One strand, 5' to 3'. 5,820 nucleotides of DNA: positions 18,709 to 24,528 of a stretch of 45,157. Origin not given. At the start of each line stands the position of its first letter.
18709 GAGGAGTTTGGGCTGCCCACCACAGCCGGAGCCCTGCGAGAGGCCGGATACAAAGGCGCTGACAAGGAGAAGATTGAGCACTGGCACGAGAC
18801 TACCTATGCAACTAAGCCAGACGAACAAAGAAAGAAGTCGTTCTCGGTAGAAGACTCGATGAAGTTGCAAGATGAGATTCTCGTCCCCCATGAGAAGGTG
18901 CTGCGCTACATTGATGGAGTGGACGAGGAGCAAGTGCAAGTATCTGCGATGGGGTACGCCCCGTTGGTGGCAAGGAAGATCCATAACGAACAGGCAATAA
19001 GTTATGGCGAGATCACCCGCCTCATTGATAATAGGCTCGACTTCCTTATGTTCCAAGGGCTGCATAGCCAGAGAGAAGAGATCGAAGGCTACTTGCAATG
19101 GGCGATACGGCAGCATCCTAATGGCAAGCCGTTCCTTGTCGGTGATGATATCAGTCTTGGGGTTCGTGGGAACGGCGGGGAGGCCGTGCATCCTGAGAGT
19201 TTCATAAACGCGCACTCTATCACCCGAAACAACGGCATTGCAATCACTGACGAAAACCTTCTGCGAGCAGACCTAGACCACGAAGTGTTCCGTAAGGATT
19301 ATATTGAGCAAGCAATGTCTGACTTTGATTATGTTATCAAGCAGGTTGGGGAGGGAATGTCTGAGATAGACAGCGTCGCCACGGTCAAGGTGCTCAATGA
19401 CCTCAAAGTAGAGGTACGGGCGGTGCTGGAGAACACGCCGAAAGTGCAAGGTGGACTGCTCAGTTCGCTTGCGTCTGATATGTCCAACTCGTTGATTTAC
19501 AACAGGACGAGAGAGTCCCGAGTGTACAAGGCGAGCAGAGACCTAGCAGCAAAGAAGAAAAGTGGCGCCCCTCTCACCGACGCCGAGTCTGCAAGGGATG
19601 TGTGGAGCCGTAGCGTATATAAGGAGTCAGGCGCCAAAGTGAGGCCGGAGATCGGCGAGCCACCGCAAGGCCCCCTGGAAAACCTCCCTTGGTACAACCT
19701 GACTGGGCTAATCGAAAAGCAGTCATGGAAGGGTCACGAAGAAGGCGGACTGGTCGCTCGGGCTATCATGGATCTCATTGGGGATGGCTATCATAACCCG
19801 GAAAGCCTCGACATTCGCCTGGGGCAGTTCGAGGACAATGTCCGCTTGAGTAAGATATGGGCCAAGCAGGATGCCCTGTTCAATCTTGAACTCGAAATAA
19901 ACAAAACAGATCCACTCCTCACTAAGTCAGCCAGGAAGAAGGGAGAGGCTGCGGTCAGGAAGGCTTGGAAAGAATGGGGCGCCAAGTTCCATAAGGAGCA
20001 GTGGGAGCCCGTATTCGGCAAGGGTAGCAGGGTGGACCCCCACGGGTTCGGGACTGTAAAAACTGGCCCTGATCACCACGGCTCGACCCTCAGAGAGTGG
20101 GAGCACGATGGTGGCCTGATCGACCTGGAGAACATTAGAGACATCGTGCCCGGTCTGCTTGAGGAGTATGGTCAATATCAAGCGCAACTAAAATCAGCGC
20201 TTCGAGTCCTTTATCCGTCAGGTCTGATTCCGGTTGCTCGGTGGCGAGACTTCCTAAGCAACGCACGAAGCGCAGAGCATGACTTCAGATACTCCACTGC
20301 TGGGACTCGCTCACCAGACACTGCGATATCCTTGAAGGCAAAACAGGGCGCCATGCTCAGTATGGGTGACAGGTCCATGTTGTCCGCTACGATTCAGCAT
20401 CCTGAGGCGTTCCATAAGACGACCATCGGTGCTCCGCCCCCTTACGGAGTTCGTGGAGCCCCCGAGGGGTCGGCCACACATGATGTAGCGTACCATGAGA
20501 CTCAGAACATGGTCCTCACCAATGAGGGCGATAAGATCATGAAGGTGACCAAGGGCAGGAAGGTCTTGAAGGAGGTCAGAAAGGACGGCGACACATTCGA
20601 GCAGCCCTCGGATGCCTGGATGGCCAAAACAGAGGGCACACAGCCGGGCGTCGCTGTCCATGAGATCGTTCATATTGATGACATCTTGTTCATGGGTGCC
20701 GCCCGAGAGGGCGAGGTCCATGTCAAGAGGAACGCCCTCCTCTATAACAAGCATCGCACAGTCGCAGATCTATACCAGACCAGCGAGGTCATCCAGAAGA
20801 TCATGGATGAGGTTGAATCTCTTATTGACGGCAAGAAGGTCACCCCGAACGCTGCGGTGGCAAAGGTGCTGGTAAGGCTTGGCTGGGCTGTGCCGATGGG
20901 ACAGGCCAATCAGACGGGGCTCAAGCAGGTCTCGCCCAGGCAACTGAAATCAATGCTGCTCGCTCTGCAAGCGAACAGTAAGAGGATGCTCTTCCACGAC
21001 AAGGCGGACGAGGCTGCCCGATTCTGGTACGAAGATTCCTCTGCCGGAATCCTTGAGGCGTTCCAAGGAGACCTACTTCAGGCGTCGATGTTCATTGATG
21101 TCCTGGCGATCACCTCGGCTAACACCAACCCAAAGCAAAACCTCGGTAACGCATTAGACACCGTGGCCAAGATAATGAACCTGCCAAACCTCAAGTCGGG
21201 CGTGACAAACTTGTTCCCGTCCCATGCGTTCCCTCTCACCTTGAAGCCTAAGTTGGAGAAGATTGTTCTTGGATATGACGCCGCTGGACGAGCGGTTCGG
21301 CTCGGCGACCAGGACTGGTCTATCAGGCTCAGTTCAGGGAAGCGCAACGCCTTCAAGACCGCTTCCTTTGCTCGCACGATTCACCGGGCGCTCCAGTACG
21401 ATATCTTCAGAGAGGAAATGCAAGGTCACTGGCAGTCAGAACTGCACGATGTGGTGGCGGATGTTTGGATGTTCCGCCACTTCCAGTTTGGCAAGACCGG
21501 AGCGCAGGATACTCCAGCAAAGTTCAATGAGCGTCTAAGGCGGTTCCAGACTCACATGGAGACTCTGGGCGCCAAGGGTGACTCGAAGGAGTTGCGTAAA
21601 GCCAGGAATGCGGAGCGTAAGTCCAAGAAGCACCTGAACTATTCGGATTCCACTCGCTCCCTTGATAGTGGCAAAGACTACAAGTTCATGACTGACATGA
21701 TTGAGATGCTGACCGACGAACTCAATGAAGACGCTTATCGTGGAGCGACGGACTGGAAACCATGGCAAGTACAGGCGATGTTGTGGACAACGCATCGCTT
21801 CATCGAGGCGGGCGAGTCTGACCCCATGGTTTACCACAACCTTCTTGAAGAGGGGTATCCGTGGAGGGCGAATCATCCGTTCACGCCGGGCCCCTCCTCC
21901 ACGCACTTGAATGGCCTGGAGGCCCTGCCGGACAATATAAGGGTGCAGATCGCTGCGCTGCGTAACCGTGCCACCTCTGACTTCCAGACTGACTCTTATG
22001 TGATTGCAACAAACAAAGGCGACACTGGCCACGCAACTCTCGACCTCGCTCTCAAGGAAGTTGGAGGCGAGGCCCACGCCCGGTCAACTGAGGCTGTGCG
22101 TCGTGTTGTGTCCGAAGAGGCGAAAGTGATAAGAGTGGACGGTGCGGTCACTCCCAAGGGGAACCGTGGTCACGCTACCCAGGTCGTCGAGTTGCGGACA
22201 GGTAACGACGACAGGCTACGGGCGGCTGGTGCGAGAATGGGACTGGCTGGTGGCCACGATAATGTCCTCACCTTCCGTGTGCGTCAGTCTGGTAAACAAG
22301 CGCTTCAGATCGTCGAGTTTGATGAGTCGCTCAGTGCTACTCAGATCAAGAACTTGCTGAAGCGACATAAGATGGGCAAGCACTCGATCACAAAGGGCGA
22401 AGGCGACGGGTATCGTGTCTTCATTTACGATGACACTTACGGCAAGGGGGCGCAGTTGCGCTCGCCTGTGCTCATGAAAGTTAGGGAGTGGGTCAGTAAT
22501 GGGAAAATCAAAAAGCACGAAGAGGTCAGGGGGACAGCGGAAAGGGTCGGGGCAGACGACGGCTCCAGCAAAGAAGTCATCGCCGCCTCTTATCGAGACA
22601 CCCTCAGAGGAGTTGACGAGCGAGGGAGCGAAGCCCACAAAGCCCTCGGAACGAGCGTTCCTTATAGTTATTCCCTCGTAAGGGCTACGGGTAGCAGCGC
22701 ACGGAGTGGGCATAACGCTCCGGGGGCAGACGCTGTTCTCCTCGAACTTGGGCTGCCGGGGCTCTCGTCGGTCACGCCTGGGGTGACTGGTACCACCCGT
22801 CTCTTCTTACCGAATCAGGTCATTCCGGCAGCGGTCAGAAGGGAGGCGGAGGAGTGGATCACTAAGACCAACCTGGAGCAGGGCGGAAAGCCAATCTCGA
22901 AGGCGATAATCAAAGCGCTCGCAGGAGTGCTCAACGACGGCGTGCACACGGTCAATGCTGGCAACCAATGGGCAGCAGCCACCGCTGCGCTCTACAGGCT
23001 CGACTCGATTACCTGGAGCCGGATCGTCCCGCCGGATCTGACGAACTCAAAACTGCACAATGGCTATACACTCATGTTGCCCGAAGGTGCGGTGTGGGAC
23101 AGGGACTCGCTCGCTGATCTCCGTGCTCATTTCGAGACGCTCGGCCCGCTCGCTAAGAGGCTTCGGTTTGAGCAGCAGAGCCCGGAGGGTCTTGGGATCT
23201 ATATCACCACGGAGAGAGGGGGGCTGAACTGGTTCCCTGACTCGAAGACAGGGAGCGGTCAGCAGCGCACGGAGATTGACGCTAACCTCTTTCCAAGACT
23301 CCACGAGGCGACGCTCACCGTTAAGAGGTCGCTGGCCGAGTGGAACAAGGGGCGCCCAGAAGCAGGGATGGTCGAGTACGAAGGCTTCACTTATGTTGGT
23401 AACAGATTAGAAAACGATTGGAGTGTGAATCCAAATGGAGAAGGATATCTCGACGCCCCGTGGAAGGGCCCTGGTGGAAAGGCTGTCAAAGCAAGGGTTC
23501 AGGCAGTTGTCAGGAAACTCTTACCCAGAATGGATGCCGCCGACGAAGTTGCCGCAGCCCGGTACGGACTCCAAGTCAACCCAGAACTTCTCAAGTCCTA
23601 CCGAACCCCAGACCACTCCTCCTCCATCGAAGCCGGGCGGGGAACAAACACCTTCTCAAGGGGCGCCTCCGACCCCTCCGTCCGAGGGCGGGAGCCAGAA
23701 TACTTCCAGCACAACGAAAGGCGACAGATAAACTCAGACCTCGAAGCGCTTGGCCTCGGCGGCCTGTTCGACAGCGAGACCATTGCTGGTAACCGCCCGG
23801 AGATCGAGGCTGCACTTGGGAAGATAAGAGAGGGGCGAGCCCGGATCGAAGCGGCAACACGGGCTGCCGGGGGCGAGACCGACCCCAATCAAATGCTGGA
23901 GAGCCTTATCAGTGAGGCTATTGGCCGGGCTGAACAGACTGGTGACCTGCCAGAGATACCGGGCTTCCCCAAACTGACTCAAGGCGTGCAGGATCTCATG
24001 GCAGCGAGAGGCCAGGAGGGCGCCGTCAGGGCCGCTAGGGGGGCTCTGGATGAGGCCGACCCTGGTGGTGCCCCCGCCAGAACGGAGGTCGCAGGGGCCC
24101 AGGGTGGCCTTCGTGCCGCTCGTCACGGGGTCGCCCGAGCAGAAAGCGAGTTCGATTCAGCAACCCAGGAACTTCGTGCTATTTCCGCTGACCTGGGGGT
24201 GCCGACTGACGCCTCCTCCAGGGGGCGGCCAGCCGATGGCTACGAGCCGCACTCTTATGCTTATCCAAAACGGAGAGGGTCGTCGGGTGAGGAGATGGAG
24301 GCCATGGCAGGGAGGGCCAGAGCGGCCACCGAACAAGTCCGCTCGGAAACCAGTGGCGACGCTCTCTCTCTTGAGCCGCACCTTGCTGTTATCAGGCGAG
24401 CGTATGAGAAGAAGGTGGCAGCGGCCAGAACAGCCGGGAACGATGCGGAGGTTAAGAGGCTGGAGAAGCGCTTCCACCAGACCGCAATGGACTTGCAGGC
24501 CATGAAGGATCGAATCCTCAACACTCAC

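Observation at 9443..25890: Hyper-expanded internal/ejection-protein module occupies 36% of the genome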

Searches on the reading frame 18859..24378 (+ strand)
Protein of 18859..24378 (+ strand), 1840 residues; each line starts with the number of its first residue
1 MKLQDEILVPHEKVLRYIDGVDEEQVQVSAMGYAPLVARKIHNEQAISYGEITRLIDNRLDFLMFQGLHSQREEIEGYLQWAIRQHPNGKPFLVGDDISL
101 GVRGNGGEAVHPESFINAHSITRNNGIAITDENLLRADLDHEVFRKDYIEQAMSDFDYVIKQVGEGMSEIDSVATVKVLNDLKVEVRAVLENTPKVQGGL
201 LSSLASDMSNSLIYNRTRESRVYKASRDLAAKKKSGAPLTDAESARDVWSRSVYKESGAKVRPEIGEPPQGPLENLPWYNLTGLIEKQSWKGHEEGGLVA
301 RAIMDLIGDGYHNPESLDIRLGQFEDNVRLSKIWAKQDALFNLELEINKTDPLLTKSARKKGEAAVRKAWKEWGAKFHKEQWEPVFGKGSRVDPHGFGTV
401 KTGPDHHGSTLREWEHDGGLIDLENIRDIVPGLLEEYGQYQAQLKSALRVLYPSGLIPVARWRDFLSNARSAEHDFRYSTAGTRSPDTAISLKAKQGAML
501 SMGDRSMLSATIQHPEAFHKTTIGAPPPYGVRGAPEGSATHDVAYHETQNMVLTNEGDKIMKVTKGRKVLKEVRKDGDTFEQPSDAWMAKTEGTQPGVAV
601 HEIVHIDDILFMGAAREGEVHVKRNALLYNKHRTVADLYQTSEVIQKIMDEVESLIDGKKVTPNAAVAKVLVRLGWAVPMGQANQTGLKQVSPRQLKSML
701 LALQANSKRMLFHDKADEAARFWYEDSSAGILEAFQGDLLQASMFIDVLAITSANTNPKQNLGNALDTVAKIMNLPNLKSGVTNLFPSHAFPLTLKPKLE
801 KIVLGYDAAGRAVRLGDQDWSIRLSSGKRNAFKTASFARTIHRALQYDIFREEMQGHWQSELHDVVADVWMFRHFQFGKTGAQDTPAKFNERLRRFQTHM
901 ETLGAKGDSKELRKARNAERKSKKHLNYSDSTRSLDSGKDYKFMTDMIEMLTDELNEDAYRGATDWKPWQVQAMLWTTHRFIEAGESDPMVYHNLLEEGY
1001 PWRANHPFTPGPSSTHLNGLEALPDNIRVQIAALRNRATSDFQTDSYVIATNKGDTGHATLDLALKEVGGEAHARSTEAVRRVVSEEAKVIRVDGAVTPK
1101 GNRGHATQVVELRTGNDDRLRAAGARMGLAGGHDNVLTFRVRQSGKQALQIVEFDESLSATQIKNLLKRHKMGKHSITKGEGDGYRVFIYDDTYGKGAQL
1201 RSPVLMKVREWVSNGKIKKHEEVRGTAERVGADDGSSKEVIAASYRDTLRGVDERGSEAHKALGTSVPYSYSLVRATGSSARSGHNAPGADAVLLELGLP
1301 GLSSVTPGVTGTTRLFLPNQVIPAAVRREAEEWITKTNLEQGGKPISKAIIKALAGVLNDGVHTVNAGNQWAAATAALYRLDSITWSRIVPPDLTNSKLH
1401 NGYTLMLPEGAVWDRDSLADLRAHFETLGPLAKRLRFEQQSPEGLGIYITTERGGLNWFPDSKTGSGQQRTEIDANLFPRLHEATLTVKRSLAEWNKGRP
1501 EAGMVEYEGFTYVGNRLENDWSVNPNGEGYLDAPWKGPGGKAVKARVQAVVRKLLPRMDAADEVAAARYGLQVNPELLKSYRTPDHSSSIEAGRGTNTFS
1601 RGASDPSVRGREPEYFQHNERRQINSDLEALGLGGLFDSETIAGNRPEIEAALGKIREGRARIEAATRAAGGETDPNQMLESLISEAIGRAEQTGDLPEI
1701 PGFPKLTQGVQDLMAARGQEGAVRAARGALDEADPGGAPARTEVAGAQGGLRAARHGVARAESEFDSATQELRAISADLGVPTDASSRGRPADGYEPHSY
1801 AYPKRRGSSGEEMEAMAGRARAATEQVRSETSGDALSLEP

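Call 17: find_related_loci(query=window:18859-24378:+, collection=viral_contigs, flank=10000)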
Query window:18859-24378:+ (1840 aa) in viral_contigs; peptide patterns used: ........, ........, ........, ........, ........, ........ (x = any residue, [..] = any of these).
6 stretches matched a pattern; 4 encode a relative of the query (tblastn E <= 1e-3); 2 distinct loci.
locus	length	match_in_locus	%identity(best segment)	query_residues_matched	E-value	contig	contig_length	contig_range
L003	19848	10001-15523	94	1-1840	0e+0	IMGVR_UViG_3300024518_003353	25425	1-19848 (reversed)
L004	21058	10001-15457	89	2-1840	0e+0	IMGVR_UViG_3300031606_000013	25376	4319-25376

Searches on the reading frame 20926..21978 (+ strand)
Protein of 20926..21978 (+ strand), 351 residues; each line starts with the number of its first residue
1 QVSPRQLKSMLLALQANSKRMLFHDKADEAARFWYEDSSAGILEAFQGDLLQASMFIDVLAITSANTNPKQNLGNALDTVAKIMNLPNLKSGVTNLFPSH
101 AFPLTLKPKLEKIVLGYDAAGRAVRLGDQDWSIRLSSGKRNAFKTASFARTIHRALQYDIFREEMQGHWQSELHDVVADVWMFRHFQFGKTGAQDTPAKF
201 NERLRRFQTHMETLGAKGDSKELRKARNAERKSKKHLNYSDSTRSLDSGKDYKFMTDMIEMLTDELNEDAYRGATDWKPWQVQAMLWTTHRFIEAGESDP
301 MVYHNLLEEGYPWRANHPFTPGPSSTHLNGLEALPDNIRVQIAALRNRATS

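Call 80: predict_structure(alignment_id=A7)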
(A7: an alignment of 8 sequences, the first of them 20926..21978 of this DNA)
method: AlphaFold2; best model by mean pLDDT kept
length: 351 residues; sequences in the alignment: 8
mean_pLDDT: 46.9   pTM: 0.44
mean pLDDT of the five models: 46.9, 44.6, 41.1, 39.9, 39.7
residues with pLDDT >= 90: 0; 70-90: 3; 50-70: 134; < 50: 214
segments of 3 or more residues with pLDDT < 50: 1-24, 66-76, 83-110, 121-125, 127-141, 161-176, 187-204, 229-249, 271-273, 292-335, 337-339, 344-351
pLDDT, mean of each block of 10 residues (from residue 1): 35 40 46 61 55 61 52 49 43 32 41 52 47 45 58 61 39 47 47 35 47 48 50 38 36 61 63 59 62 44 40 30 33 45 42 36
secondary structure, 60 per line:
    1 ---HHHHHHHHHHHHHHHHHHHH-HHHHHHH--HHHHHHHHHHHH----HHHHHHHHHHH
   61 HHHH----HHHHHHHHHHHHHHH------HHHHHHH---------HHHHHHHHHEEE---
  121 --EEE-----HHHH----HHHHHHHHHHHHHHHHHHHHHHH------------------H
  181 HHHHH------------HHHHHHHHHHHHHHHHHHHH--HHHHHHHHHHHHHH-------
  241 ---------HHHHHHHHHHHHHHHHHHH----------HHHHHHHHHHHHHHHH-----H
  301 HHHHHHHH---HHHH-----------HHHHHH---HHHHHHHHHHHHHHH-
elements in order: H4-23 H25-31 H34-45 H50-64 H69-83 H90-96 H106-114 E115-117 E123-125 H131-134 H139-161 H180-185 H198-217 H220-233 H250-268 H279-294 H300-308 H312-315 H327-332 H336-350

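Call 89: fold_search(model_id=the predicted structure, library=pdb)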
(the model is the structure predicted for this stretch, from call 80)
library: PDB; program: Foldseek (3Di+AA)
matches with E <= 10: 61; with E <= 0.001: 0
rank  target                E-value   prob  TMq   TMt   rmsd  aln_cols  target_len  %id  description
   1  1zp2                  1.2e+00  0.20  0.20  0.27  12.4       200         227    9  Structure of the Mediator subunit cyclin C (released 2005-07-19)
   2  8tqc_B                2.0e+00  0.09  0.17  0.21  13.7       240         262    9  Structure of the human CDK8 kinase module (released 2024-10-09)
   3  3blh_B                2.2e+00  0.12  0.18  0.24  13.4       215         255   12  Crystal Structure of Human CDK9/cyclinT1 (released 2008-07-01)
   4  6tpa_B                2.3e+00  0.08  0.15  0.19  12.7       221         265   11  CDK8/CyclinC in complex with drug ETP-50775 (released 2020-11-18)
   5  2b9r_A                2.7e+00  0.13  0.20  0.25  11.8       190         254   11  Crystal Structure of Human Cyclin B1 (released 2006-10-17)
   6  3ajb_A                2.7e+00  0.04  0.16  0.17  21.8       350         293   10  Crystal Structure of human Pex3p in complex with N-terminal Pex19p peptide (released 2010-12-22)
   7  8orm_I                4.2e+00  0.04  0.15  0.18  19.9       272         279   11  Cryo-EM structure of CAK-THZ1 (released 2023-08-30)
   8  7rsh_A                4.6e+00  0.02  0.11  0.10  22.4       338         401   12  SthK Y26F Closed State (released 2022-11-23)
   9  8vtb_A                4.9e+00  0.03  0.15  0.14  20.0       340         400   11  SthK R120A R124A in the presence of PIP2 and cAMP (released 2024-09-25)
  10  8opw_A                5.4e+00  0.06  0.17  0.10  14.0       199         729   14  Structure of Mycobacterium tuberculosis beta-oxidation trifunctional enzyme in complex with Caffeine (Fragment-B-51) (released 2024-01-24)
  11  8opx_A                5.6e+00  0.04  0.16  0.09  14.0       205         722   14  Structure of Mycobacterium tuberculosis beta-oxidation trifunctional enzyme in complex with Trehalose (Fragment-B-TRE) (released 2024-01-24)
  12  9hix_I                5.6e+00  0.03  0.14  0.17  20.6       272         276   11  Cryo-EM structure of CAK (CDK7 D97N mutant) in complex with THZ1 (released 2025-08-20)
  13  6iv2_D                5.6e+00  0.02  0.12  0.14  24.9       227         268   10  Crystal structure of a bacterial Bestrophin homolog from Klebsiella pneumoniae with a mutation Y211A (released 2019-11-13)
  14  5f3q_A                5.6e+00  0.02  0.10  0.15  18.8       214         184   15  Crystal structure of a noncanonical Dicer protein from Entamoeba histolytica (released 2016-12-14)
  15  8snb_8K               5.9e+00  0.01  0.09  0.10  46.3       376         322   10  atomic model of sea urchin sperm doublet microtubule (48-nm periodicity) (released 2023-06-28)
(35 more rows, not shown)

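Call 98: fold_search(model_id=the predicted structure, library=viral)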
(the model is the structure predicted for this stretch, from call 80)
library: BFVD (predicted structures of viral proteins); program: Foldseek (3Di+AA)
matches with E <= 10: 97; with E <= 0.001: 0
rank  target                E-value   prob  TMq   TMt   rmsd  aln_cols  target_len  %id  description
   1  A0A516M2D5            3.1e-02  1.00  0.36  0.16   7.1       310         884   19  (no name in the UniProt tables at hand)
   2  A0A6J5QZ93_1          5.1e-02  0.99  0.28  0.10   7.1       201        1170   19  Uncharacterized protein [uncultured Caudovirales phage]
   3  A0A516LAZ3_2          2.3e-01  0.97  0.38  0.11  10.5       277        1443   18  (no name in the UniProt tables at hand)
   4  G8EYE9                5.1e-01  0.85  0.34  0.55   7.4       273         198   12  Uncharacterized protein [Synechococcus phage S-CBP42]
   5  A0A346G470            5.1e-01  0.08  0.14  0.12  24.7       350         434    9  (no name in the UniProt tables at hand)
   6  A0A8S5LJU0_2          6.6e-01  0.04  0.10  0.04  40.5       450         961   12  Chromosome segregation ATPase [Siphoviridae sp. ct3o911]
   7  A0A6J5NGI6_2          8.8e-01  0.20  0.25  0.12  18.0       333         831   14  Large polyvalent protein associated domain-containing protein [uncultured Caudovirales phage]
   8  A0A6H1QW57            1.3e+00  0.03  0.10  0.11  24.0       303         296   14  Baculoviridae p74-like protein [Ostreococcus mediterraneus virus 2]
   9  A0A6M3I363            1.5e+00  0.04  0.12  0.10  23.2       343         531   11  (no name in the UniProt tables at hand)
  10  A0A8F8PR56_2          1.5e+00  0.03  0.10  0.04  34.4       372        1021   14  Myosin II heavy chain [Clandestinovirus]
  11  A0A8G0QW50            1.8e+00  0.12  0.12  0.16  11.9       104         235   16  (no name in the UniProt tables at hand)
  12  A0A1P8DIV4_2          1.9e+00  0.47  0.35  0.14  12.3       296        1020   12  (no name in the UniProt tables at hand)
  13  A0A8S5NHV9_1          2.0e+00  0.02  0.10  0.06  19.6       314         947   11  Crystallin beta/gamma motif-containing protein (Fragment) [Siphoviridae sp. ctRg81]
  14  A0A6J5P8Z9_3          2.1e+00  0.11  0.26  0.07  22.4       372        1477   12  ART-PolyVal-like domain-containing protein [uncultured Caudovirales phage]
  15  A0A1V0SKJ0            2.2e+00  0.03  0.10  0.12  22.3       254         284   11  SMODS and SLOG-associating 2TM effector domain-containing protein [Klosneuvirus KNV1]
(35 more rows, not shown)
